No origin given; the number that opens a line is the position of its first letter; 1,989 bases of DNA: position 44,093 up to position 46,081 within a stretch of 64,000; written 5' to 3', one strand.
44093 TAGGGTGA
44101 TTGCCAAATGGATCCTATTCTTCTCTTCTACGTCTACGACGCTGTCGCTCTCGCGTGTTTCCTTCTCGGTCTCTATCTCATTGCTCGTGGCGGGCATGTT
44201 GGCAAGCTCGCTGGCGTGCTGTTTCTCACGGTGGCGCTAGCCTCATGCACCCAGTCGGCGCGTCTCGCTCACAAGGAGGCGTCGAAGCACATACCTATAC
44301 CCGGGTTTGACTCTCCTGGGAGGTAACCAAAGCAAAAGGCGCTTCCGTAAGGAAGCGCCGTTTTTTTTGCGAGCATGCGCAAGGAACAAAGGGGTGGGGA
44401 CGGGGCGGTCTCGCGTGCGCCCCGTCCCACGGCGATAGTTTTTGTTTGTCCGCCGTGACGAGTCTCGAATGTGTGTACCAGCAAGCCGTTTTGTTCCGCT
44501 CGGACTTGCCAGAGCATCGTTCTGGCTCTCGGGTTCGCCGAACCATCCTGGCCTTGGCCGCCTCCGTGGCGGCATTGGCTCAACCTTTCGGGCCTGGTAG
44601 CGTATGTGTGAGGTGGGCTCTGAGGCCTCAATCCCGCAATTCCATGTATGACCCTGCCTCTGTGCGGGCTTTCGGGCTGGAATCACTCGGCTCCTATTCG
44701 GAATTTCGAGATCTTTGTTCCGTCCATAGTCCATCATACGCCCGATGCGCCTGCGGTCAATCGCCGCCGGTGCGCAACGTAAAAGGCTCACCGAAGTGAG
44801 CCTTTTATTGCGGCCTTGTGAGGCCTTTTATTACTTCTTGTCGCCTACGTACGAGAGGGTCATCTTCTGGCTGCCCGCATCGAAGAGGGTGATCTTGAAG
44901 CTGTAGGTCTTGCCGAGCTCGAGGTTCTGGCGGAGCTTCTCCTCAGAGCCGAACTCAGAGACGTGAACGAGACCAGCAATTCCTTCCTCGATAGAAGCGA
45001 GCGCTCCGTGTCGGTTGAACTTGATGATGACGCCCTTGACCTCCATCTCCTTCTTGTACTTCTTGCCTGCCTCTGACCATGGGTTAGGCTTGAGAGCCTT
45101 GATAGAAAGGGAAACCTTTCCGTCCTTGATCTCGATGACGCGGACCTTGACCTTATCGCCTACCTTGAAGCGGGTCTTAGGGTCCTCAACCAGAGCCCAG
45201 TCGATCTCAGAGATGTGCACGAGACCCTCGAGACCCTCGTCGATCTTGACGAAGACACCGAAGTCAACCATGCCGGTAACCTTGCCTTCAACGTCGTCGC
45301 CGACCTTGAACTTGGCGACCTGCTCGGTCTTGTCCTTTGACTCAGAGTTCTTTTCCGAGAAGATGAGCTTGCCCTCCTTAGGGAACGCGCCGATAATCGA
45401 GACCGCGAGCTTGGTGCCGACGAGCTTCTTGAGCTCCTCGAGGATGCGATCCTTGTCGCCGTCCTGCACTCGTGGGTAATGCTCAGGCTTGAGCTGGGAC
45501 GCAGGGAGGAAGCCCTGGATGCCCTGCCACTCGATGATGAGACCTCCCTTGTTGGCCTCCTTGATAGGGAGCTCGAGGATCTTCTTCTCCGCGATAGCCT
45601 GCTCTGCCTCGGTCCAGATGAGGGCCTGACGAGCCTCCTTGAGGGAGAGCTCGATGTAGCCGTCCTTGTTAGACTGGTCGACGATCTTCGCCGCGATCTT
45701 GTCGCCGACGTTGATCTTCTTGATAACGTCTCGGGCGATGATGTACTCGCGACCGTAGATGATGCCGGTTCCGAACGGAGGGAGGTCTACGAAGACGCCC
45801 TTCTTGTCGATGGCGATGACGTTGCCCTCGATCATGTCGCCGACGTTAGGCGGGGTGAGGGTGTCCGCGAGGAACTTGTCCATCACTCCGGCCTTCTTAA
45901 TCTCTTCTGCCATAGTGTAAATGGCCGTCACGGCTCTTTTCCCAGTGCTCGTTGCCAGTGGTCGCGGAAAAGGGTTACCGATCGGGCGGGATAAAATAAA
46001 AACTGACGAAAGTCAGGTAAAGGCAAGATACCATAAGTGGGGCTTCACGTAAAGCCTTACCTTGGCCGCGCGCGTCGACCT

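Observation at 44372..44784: Terminator-bounded ~410-nt GC-rich region without convincing ORF: candidate structured ncRNA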

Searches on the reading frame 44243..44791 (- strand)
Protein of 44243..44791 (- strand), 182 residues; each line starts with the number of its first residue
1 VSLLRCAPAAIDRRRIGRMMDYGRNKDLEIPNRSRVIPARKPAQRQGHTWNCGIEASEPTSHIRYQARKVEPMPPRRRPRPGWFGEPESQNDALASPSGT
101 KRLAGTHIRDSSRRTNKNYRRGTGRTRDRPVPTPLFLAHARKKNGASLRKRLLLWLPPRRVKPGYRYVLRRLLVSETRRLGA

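Call 22: search_protein_families(library=pfam, max_evalue=1, proteins=[window:44243-44791:-])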
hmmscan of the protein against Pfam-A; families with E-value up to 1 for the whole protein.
window:44243-44791:- (182 aa): 0 families

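Call 23: find_homologous_proteins(query=window:44243-44791:-, max_evalue=0.01)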
Query window:44243-44791:- (182 aa): 1 proteins with E <= 0.01 among 438 candidates.
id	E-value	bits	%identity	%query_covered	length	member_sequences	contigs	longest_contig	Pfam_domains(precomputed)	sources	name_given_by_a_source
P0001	7.2e-116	403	100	100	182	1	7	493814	-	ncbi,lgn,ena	-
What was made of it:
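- The 182-aa minus-strand ORF matches only itself among 5.8 billion proteins (call 23).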

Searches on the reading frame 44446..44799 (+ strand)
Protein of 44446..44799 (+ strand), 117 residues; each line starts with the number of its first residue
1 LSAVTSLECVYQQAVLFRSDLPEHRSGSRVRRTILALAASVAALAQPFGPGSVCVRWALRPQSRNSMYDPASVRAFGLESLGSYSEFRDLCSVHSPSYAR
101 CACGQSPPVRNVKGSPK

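Call 22: search_protein_families(library=pfam, max_evalue=1, proteins=[window:44446-44799:+])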
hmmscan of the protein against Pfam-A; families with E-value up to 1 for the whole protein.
window:44446-44799:+ (117 aa): 1 family
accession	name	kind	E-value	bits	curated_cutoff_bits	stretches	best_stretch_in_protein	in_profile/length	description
PF11859.13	DUF3379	-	0.27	11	33.2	1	15-43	61-89/232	Protein of unknown function (DUF3379)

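Call 113: search_protein_representatives(protein=window:44446-44796:+)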
Query: 117 residues. Proteins with E-value up to 0.001 (for the whole library): 2; up to 1e-10: 0; up to 1e-30: 0. The best 2 are listed.
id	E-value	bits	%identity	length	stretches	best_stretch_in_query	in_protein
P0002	4.0e-08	49.4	35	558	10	8-36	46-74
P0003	1.5e-05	41.1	35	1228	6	15-55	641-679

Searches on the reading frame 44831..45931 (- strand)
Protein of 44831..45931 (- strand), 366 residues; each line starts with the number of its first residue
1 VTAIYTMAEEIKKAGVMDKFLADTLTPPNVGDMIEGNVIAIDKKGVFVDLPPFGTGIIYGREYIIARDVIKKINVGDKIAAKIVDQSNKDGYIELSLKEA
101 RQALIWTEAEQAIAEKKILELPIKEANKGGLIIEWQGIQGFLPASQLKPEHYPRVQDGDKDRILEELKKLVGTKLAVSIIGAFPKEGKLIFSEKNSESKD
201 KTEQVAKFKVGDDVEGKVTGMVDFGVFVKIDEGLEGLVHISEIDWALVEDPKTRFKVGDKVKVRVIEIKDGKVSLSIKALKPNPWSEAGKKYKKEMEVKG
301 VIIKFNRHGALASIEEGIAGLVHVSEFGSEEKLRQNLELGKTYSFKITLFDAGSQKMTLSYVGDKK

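Call 10: find_related_loci(query=window:44831-45931:-, collection=genome_contigs, flank=4000)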
Query window:44831-45931:- (366 aa) in genome_contigs; peptide patterns used: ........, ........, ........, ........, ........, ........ (x = any residue, [..] = any of these).
581 stretches matched a pattern; 413 encode a relative of the query (tblastn E <= 1e-3); the best 80 are kept; 80 distinct loci.
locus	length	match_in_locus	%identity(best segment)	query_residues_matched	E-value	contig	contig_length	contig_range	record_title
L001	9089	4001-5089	93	7-366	0e+0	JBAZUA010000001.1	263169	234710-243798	MAG: Candidatus Paceibacterota bacterium isolate SO_2017_GW1_216 NODE_348_length_263169_cov_1.841337_OW334_2017, whole g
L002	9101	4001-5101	87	2-366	0e+0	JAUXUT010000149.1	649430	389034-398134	MAG: bacterium isolate C15_concoct.bin.159_sub C15_k141_471755, whole genome shotgun sequence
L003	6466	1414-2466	88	17-366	0e+0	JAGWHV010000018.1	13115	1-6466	MAG: Patescibacteria group bacterium isolate REEB1 contig-150_5992, whole genome shotgun sequence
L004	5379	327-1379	88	17-366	0e+0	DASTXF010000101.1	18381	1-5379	MAG TPA_asm: Candidatus Paceibacterota bacterium isolate SMAG_U2407 k141_432481, whole genome shotgun sequence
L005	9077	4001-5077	87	9-366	0e+0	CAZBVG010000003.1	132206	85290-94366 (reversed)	MAG TPA_asm: uncultured Candidatus Saccharibacteria bacterium isolate SRP133034_co1_261 genome assembly, contig: NODE_39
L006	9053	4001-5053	88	17-366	0e+0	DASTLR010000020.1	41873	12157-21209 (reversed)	MAG TPA_asm: Candidatus Paceibacterota bacterium isolate SMAG_U3078 k141_306518, whole genome shotgun sequence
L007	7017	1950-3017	87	12-366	0e+0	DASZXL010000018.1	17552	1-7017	MAG TPA_asm: Candidatus Paceibacterota bacterium isolate SMAG_U6182 k141_253674, whole genome shotgun sequence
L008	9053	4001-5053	89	17-366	0e+0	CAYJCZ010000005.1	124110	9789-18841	MAG TPA_asm: uncultured Candidatus Saccharibacteria bacterium isolate ERP123247_co1_110 genome assembly, contig: NODE_62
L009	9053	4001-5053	89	17-366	0e+0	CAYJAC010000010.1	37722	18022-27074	MAG TPA_asm: uncultured Candidatus Saccharibacteria bacterium isolate ERP123247_co1_236 genome assembly, contig: NODE_64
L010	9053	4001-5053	88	17-366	0e+0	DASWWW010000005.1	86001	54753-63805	MAG TPA_asm: Candidatus Paceibacterota bacterium isolate SMAG_U3666 k141_720577, whole genome shotgun sequence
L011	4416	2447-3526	84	8-366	0e+0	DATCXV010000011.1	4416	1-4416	MAG TPA_asm: Candidatus Paceibacterota bacterium isolate SMAG_U7448 k141_484304, whole genome shotgun sequence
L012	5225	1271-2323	88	17-366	0e+0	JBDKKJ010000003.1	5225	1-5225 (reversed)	MAG: Candidatus Parcubacteria bacterium isolate gunnisonriver_2019_sw_WHONDRS-S19S_0062_B_bin.4 scaffold_1086110, whole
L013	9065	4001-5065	85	12-366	0e+0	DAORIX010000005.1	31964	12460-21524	MAG TPA_asm: Candidatus Paceibacterota bacterium isolate AMR_MDS_5566 NODE_212_length_31964_cov_6.631421, whole genome s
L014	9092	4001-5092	84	3-364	0e+0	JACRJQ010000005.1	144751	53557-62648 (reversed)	MAG: Candidatus Taylorbacteria bacterium isolate NC_groundwater_1833_Pr3_B-0.1um_56_22 SR-2_scaffold_141_909696, whole g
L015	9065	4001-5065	85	12-366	0e+0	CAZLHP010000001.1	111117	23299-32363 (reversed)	MAG TPA_asm: uncultured Candidatus Saccharibacteria bacterium isolate SRP286056_co1_109 genome assembly, contig: NODE_12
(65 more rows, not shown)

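Call 20: find_encoding_contigs(protein=window:44831-45913:-, flank=3000, max_places=10)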
Protein window:44831-45913:- (360 aa): 9 contigs read that carry it; 4 places shown.
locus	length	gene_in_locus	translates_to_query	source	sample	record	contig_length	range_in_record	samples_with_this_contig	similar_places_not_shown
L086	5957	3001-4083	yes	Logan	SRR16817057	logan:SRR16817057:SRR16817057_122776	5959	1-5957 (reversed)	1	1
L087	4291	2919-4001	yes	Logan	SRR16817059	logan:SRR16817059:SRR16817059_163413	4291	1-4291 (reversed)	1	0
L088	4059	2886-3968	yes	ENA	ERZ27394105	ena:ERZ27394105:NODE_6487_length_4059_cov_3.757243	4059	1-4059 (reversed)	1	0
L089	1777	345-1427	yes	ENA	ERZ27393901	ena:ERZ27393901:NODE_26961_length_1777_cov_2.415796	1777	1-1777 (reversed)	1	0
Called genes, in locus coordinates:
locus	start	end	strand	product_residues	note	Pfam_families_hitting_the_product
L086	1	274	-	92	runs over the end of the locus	?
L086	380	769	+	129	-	-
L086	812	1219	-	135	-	-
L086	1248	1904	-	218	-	PF13483:Lactamase_B_3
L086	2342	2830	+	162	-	-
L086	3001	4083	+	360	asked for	PF00575:S1, PF21543:CvfB_2nd (faint), PF23459:S1_RRP5 (faint), PF00575:S1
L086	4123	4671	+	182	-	-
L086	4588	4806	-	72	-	-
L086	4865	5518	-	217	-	PF01195:Pept_tRNA_hydro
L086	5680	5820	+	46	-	-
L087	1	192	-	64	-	?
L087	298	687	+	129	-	-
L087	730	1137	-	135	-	-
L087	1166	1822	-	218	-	PF13483:Lactamase_B_3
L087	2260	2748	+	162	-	-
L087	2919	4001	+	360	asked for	PF00575:S1, PF21543:CvfB_2nd (faint), PF23459:S1_RRP5 (faint), PF00575:S1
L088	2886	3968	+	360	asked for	PF00575:S1, PF21543:CvfB_2nd (faint), PF23459:S1_RRP5 (faint), PF00575:S1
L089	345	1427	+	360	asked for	PF00575:S1, PF21543:CvfB_2nd (faint), PF23459:S1_RRP5 (faint), PF00575:S1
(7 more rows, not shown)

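Call 44: find_related_loci(query=window:44831-45913:-, collection=metagenome_contigs, flank=2500)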
Query window:44831-45913:- (360 aa) in metagenome_contigs; peptide patterns used: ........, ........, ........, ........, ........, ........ (x = any residue, [..] = any of these).
600 stretches matched a pattern (row limit reached: there are more); 354 encode a relative of the query (tblastn E <= 1e-3); the best 80 are kept; 80 distinct loci.
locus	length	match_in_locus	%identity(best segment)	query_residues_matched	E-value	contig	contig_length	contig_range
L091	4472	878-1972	92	1-360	0e+0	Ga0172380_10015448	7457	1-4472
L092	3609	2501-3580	87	2-360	0e+0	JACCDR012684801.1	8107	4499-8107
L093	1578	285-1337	89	11-360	0e+0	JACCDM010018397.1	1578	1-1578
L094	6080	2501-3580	84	2-360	0e+0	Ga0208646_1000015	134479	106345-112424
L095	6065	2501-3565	85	6-360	0e+0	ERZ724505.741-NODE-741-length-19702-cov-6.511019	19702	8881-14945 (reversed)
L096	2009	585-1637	86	11-360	0e+0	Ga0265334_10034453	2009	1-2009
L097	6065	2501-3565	83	6-360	0e+0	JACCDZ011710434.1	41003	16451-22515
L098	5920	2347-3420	80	3-360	0e+0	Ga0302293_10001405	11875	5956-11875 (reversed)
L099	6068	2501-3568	75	5-360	3e-178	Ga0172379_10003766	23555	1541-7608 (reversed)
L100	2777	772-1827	72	6-357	0e+0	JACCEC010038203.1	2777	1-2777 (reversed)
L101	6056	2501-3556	72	6-357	1e-172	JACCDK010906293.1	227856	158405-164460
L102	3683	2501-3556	72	5-356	3e-174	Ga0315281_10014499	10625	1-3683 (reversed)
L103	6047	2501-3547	72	6-354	2e-168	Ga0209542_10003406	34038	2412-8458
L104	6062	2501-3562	69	6-359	1e-167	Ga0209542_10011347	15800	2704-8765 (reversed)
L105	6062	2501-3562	69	6-359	1e-167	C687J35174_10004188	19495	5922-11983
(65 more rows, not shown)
